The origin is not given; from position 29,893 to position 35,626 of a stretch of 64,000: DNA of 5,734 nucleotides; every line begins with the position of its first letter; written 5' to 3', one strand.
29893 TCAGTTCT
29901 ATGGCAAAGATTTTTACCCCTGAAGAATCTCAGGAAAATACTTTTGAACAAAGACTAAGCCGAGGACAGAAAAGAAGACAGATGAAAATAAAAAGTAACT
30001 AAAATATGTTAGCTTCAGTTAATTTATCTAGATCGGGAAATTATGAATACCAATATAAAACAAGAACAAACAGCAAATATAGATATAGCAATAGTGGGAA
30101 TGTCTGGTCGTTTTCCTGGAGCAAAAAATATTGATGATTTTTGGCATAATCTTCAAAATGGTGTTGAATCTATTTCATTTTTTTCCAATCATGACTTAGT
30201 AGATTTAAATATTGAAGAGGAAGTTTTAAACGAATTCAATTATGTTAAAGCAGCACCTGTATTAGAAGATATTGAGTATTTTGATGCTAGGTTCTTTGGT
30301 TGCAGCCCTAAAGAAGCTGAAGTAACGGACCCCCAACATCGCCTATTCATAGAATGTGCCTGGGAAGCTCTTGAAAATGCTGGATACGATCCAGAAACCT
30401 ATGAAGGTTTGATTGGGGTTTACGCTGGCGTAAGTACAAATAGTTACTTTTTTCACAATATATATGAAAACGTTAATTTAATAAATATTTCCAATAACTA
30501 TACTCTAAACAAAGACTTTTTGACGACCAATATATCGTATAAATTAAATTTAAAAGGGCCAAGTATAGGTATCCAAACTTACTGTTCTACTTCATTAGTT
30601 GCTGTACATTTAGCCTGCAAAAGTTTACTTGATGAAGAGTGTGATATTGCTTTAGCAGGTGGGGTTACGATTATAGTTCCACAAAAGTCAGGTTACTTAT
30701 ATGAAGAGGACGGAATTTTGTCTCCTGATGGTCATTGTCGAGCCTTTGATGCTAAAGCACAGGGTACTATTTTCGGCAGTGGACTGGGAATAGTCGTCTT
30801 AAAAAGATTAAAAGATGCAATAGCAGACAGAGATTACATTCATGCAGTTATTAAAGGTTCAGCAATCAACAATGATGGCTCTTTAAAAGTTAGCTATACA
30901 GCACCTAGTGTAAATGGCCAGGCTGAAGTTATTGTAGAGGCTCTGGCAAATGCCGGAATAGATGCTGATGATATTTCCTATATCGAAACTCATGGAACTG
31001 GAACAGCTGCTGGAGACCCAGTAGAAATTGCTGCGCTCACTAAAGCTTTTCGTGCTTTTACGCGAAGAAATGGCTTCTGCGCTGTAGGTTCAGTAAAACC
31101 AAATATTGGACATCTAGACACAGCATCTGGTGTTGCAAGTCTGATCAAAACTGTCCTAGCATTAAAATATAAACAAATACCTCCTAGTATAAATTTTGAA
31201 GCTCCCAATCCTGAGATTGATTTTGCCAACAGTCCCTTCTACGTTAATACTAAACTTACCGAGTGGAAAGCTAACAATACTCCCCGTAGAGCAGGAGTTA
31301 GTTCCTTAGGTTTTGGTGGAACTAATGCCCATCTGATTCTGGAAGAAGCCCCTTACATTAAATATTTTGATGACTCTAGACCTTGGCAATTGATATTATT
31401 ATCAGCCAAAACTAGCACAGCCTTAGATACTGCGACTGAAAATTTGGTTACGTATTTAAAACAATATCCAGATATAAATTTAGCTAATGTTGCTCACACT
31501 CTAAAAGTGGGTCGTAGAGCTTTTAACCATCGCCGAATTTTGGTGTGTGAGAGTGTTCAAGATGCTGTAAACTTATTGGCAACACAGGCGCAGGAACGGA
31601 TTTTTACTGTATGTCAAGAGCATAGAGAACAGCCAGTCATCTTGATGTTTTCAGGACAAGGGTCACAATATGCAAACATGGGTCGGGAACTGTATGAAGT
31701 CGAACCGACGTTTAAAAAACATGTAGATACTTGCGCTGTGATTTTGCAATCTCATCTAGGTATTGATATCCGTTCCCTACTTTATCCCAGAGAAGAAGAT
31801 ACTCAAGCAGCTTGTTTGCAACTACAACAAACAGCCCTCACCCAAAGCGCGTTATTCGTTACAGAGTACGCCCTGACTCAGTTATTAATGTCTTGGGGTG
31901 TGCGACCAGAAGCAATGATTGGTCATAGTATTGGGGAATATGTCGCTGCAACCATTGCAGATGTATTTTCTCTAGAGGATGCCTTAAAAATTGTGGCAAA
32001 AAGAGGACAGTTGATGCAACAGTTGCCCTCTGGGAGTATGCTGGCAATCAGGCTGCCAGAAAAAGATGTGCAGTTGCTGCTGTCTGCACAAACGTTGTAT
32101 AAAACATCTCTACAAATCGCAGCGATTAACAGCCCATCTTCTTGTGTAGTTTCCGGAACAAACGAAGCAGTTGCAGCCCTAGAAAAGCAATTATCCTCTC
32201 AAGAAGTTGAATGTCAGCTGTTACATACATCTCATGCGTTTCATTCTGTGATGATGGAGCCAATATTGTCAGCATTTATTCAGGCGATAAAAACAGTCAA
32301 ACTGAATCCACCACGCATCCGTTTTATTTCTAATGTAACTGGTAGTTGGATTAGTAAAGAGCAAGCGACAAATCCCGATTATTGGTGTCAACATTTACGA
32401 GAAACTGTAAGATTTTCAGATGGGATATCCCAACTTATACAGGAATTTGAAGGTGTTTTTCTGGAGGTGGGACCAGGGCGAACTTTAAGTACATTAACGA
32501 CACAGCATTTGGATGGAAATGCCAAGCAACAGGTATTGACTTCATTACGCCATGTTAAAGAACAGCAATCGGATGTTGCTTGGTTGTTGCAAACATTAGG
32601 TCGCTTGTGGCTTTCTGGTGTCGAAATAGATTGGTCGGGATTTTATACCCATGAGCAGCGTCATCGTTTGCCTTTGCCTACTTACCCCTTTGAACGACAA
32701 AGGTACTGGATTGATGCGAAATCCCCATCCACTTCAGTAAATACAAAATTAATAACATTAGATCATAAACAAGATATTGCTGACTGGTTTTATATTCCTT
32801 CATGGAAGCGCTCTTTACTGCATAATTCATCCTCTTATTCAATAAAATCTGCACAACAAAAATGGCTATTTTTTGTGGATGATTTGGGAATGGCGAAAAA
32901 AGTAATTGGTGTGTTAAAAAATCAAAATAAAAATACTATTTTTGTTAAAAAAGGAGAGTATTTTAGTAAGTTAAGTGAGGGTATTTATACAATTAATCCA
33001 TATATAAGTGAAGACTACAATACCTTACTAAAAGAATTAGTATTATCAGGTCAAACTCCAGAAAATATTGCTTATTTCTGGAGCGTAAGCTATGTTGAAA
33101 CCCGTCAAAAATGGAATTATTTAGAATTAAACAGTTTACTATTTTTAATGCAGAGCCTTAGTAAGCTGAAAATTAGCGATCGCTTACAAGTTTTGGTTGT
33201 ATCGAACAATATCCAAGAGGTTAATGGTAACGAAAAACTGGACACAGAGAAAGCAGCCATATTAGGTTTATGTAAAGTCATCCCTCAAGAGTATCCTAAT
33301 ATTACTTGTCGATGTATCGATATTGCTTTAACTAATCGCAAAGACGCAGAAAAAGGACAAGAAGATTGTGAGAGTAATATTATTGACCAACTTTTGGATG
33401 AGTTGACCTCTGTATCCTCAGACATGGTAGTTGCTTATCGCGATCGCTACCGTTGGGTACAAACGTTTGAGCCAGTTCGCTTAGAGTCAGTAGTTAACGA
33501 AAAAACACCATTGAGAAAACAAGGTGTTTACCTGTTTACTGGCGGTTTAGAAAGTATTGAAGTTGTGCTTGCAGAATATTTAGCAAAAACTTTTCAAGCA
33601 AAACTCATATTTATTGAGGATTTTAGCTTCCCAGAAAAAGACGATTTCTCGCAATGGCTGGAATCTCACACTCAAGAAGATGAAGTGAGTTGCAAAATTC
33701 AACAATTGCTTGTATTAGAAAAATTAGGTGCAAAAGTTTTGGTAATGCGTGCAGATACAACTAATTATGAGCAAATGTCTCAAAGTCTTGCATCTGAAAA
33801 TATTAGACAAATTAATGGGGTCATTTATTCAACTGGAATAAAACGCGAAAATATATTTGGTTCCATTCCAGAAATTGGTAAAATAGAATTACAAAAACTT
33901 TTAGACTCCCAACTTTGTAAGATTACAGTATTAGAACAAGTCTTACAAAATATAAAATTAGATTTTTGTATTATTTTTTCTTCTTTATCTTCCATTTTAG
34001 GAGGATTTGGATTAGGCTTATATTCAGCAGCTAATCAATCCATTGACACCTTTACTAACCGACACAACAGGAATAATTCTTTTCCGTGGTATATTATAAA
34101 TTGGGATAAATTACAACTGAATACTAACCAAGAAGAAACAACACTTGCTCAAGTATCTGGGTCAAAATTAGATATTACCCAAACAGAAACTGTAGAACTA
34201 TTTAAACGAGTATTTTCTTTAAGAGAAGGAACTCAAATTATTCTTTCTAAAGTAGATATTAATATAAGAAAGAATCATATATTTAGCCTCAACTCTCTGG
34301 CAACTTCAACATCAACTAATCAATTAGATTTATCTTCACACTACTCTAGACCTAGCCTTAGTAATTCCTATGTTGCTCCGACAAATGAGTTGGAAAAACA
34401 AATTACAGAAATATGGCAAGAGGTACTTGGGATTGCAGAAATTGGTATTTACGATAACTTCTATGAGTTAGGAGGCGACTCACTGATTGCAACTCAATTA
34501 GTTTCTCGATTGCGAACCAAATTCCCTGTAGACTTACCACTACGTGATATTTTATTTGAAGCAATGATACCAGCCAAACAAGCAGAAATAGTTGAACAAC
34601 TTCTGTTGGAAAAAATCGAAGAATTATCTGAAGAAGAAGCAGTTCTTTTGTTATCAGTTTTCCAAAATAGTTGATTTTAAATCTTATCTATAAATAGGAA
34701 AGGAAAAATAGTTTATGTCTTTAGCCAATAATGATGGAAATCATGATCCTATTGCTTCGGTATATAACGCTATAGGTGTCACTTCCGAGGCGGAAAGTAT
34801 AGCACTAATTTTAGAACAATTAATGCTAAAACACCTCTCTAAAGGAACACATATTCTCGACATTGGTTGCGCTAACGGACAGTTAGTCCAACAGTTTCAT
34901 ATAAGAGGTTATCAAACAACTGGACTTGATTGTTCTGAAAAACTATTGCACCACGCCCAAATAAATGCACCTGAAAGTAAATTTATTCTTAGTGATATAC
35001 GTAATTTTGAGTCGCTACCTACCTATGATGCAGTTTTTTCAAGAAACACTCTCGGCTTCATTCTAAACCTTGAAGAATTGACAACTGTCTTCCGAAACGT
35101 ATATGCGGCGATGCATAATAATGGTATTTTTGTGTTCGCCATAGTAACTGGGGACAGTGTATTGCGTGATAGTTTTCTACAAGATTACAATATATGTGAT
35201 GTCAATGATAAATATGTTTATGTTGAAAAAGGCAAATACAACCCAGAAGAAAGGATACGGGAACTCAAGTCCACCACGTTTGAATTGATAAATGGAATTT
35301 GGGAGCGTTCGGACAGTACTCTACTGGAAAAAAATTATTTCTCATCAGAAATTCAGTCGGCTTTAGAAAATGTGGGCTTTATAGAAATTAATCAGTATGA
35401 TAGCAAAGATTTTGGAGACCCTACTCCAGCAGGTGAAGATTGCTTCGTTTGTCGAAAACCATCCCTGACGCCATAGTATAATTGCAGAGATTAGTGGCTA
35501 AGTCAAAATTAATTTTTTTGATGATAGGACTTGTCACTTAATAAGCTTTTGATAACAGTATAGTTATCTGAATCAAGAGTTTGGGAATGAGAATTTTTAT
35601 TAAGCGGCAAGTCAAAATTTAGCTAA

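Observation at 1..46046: Orphan hybrid assembly line predicted to make a cationic D-Ala/Dab/Arg/beta-Ala peptide-polyketide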

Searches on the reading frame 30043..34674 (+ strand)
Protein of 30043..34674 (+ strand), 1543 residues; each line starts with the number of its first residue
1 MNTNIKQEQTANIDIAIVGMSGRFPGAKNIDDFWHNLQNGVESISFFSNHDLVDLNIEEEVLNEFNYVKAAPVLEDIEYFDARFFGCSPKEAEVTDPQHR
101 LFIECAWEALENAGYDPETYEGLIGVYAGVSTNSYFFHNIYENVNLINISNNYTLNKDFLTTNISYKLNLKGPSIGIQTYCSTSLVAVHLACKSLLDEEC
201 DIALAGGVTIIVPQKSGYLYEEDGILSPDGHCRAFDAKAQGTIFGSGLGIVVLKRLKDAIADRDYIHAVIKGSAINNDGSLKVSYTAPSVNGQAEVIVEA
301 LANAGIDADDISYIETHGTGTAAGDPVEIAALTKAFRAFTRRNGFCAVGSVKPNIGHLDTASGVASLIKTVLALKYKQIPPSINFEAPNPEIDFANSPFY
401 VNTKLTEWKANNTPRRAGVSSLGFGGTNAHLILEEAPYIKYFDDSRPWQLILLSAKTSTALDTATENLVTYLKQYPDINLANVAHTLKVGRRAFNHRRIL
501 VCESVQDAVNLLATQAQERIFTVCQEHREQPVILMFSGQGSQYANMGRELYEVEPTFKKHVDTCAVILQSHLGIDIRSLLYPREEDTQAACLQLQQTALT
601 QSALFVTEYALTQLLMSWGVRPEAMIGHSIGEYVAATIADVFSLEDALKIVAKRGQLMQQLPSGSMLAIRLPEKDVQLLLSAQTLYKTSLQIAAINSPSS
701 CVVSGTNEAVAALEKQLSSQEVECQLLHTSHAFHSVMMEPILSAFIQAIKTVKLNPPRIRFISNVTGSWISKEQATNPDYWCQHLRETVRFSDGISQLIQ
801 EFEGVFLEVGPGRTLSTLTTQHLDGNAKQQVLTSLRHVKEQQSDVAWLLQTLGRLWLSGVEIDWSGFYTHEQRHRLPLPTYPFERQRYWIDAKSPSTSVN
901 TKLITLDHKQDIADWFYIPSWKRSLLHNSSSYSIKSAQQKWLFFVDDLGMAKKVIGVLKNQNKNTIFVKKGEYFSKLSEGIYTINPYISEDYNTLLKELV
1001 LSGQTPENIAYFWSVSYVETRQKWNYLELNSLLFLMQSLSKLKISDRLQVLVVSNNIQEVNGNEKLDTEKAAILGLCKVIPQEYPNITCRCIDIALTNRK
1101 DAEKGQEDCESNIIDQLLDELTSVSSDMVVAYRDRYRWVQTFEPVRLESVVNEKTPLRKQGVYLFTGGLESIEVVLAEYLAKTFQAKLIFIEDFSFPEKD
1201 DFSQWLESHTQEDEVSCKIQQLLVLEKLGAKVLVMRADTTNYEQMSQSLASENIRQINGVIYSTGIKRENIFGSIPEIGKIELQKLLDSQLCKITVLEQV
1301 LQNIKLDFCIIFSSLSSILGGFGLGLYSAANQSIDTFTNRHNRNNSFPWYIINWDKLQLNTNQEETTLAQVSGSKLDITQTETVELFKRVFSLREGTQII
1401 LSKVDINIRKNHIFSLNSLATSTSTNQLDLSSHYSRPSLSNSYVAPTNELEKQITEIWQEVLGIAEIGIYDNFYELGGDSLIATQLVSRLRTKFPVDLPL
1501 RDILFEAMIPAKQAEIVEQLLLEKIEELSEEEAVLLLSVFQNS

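Call 4: search_protein_families(library=pfam, proteins=[window:30043-34674:+], max_evalue=0.00001)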
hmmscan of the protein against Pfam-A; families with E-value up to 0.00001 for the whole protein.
window:30043-34674:+ (1543 aa): 9 families
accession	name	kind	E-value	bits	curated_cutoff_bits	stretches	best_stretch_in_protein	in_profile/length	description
PF00109.32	ketoacyl-synt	-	2.5e-71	240.7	20.8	1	14-259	3-252/252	Beta-ketoacyl synthase, N-terminal domain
PF00698.26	Acyl_transf_1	-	7.9e-53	180.4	32.7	1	535-860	3-317/319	Acyl transferase domain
PF02801.28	Ketoacyl-synt_C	-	1.4e-42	144.9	20.8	1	267-386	1-119/119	Beta-ketoacyl synthase, C-terminal domain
PF22621.2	CurL-like_PKS_C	-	1.6e-24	86.1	27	1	449-512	1-64/64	CurL-like, PKS C-terminal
PF21394.3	Beta-ketacyl_N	-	8.2e-20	71.5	26.9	1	953-1098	11-156/170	Beta-ketoacyl synthase-like, N-terminal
PF16197.11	KAsynt_C_assoc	-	1.7e-19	70.7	33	1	388-497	1-107/111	Ketoacyl-synthetase C-terminal extension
PF08659.16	KR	-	2.4e-19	70.4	22.6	1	1161-1355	1-176/180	KR domain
PF22336.2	RhiE-like_linker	-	1.8e-14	53.9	27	1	453-516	2-64/67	RhiE-like, KS-MAT linker domain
PF00550.31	PP-binding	-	9.1e-13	48.7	20.8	1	1453-1504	2-55/67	Phosphopantetheine attachment site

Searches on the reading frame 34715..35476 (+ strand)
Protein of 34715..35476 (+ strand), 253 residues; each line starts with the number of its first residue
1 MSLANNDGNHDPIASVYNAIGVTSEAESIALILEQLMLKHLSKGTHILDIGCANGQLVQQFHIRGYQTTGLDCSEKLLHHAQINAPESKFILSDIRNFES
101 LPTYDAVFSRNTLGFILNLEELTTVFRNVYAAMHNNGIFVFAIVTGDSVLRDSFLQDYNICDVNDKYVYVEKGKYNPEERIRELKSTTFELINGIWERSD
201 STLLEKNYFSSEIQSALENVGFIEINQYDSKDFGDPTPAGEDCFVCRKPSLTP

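Call 4: search_protein_families(library=pfam, proteins=[window:34715-35476:+], max_evalue=0.00001)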
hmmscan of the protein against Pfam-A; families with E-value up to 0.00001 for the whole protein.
window:34715-35476:+ (253 aa): 6 families
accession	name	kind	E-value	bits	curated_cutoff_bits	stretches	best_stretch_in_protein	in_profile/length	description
PF13649.12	Methyltransf_25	-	2.1e-12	48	27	1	47-137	1-97/97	Methyltransferase domain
PF13847.12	Methyltransf_31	-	3e-12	46.9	27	1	42-175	2-137/145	Methyltransferase domain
PF08241.18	Methyltransf_11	-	1.9e-11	44.9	21.2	1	48-141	1-95/95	Methyltransferase domain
PF08242.18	Methyltransf_12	-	6.2e-09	36.9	30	1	48-139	1-98/98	Methyltransferase domain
PF13489.12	Methyltransf_23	-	6.6e-09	36.1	27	1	37-156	16-131/164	Methyltransferase domain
PF05401.17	NodS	-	7.9e-06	26.3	24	0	42-142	42-145/201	Nodulation protein S (NodS)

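Call 50: search_protein_families(library=ncbifam, proteins=[window:34715-35476:+], max_evalue=0.00001)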
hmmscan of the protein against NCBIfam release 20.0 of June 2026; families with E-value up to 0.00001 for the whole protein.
window:34715-35476:+ (253 aa): 9 families
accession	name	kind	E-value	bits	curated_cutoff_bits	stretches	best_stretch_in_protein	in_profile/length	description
TIGR02072.1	BioC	equivalog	1.4e-10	41.4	184.95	1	37-149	27-140/244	malonyl-ACP O-methyltransferase BioC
NF043040.1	corrin_prot_MT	hypoth_equivalog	4.4e-09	36.1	180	1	36-142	33-148/216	corrinoid protein-associated methyltransferase CpaM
TIGR02021.1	BchM-ChlM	equivalog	4.7e-09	36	158.9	1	34-142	46-156/218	magnesium protoporphyrin IX methyltransferase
NF002463.0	PRK01683.1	equivalog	7.7e-09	35.5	297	1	41-150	29-135/258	trans-aconitate 2-methyltransferase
NF007610.0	PRK10258.1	equivalog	1.6e-08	34.2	342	1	42-149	41-146/251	malonyl-ACP O-methyltransferase BioC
NF045667.1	MTase_DVU1556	equivalog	3.4e-08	33.2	155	1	31-108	10-85/213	DVU_1556 family methyltransferase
NF041820.1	daptide_MTase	equivalog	1e-07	31.7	175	1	14-192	12-192/243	daptide-type RiPP biosynthesis methyltransferase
TIGR01983.1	UbiG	equivalog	1.2e-07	31.3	102.95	1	42-144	48-154/228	bifunctional 2-polyprenyl-6-hydroxyphenol methylase/3-demethylubiquinol 3-O-methyltransferase UbiG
NF008992.0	PRK12335.1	equivalog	2.3e-06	27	303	1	40-176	119-260/289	SAM-dependent methyltransferase TehB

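Call 62: search_solved_structures(query=window:34715-35476:+, max_evalue=0.001)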
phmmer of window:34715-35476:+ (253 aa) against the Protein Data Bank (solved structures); distinct sequences matched with E-value up to 0.001: 19.
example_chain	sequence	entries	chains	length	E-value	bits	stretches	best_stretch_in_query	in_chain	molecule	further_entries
1ve3_A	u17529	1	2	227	1.7e-09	40.8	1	26-225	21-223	hypothetical protein PH0226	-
3ccf_A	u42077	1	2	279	4.7e-09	39.3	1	36-141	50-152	Cyclopropane-fatty-acyl-phospholipid synthase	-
9rfr_A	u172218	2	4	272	1.7e-08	37.5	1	36-230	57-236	Ubiquinone biosynthesis O-methyltransferase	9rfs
3bxo_A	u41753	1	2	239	1.7e-06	31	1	33-139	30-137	N,N-dimethyltransferase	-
5dm2_A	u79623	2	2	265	2.5e-06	30.4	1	44-123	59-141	Methyltransferase domain family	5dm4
5dm1_A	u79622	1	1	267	2.5e-06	30.4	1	44-123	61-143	Methyltransferase domain family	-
4kwc_A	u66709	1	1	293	3.1e-06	30.1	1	44-123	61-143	BpumL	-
3cgg_A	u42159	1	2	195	1.3e-05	28.1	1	42-150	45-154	SAM-dependent methyltransferase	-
3bkw_A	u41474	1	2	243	1.3e-05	28.1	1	43-142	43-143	S-adenosylmethionine dependent methyltransferase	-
7pd7_A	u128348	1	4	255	2e-05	27.4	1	33-141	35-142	Methyltransferase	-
5jdz_A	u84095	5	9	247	2.1e-05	27.3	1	43-165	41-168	Methyl transferase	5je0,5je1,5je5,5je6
5jdy_A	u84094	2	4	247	2.7e-05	27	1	43-165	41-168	Methyl transferase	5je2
5je3_A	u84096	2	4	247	2.9e-05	26.9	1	43-165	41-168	Methyl transferase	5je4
3e23_A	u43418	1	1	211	3.8e-05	26.5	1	37-160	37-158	uncharacterized protein RPA2492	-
3d2l_A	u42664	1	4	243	5.1e-05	26.1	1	37-224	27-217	SAM-dependent methyltransferase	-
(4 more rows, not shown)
